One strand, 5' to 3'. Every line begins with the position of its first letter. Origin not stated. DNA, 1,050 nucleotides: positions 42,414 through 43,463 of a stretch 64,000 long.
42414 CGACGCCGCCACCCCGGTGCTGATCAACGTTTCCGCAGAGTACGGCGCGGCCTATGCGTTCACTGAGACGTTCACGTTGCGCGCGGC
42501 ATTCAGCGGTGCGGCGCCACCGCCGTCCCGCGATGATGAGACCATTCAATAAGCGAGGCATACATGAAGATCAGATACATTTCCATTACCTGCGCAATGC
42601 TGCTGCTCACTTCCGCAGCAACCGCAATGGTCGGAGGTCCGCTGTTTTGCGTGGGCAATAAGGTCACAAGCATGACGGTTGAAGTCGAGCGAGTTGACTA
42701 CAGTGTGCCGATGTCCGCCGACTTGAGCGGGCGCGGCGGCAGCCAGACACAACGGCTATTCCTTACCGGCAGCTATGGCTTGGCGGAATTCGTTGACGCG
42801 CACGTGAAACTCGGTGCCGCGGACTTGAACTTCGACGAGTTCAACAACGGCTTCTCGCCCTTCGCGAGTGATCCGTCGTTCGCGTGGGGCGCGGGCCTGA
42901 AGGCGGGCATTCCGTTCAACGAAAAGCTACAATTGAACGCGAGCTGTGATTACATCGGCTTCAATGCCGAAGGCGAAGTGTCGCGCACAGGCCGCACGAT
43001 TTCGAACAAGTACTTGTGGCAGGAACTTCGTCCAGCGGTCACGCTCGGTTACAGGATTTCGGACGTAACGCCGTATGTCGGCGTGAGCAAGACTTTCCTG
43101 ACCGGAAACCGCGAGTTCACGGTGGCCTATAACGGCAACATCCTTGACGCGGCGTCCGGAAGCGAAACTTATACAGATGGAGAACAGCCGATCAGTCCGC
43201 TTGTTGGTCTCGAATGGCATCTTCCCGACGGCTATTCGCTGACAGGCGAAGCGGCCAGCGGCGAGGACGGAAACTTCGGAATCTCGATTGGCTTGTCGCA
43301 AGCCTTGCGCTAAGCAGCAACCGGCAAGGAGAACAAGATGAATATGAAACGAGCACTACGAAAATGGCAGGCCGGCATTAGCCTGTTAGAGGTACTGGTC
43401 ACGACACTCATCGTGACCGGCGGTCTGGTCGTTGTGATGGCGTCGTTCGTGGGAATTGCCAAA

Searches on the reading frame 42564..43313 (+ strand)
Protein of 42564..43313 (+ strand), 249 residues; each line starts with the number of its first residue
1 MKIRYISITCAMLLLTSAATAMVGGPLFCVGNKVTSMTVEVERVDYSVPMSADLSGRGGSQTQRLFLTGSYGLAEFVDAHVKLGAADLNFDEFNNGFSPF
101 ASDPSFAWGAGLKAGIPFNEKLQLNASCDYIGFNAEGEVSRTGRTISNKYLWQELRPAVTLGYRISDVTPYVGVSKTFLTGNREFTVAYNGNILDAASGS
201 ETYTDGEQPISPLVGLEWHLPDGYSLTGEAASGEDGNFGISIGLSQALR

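Call 40: search_protein_families(library=pfam, proteins=[window:42564-43313:+], max_evalue=0.001)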
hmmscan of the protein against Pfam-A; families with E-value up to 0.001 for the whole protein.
window:42564-43313:+ (249 aa): 1 family
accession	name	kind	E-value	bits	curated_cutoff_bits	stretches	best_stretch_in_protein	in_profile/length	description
PF13505.12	OMP_b-brl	-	2.6e-08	34.7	28.7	1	81-230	26-150/175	Outer membrane protein beta-barrel domain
